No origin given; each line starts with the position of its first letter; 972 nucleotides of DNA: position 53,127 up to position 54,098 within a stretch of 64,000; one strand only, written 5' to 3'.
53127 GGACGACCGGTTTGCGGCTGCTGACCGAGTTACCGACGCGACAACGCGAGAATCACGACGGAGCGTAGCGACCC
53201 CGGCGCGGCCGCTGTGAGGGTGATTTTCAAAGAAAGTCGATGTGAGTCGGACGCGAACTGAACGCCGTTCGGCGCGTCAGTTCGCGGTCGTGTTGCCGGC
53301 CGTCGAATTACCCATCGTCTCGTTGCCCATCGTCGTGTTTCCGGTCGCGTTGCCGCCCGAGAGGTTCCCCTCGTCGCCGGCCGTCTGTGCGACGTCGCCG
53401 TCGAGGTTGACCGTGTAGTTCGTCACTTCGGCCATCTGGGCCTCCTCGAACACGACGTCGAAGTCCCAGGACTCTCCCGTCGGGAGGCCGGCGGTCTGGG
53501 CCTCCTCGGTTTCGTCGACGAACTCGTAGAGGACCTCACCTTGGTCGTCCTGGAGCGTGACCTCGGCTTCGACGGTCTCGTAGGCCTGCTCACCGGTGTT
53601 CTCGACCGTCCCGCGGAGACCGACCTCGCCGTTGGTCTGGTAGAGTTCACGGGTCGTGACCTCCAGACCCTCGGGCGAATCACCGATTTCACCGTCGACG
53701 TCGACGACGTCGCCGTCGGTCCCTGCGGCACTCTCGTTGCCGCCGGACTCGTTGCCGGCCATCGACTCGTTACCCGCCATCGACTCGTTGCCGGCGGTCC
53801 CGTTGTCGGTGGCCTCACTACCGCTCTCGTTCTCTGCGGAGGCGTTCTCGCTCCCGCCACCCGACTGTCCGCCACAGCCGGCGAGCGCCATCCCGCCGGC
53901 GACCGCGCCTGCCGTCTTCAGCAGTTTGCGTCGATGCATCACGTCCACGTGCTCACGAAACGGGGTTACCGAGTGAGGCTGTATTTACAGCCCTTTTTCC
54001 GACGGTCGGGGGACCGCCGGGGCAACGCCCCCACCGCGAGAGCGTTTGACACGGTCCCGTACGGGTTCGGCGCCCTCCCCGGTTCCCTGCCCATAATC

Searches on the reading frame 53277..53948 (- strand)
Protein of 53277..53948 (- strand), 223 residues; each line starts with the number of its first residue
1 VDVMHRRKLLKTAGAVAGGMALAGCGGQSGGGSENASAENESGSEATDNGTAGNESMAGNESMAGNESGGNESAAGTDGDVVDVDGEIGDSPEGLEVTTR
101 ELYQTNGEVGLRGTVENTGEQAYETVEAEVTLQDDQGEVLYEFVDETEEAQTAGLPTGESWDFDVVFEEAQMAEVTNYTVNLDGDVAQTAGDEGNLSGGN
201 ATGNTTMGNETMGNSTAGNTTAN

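Call 31: search_protein_families(library=ncbifam, proteins=[window:53277-53948:-], max_evalue=0.001)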
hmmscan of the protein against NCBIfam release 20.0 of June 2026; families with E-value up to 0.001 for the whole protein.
window:53277-53948:- (223 aa): 1 family
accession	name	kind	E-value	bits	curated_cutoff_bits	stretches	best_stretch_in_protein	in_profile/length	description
NF038353.1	FxLYD_dom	domain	4.2e-10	39.4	23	1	107-169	2-59/71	FxLYD domain-containing protein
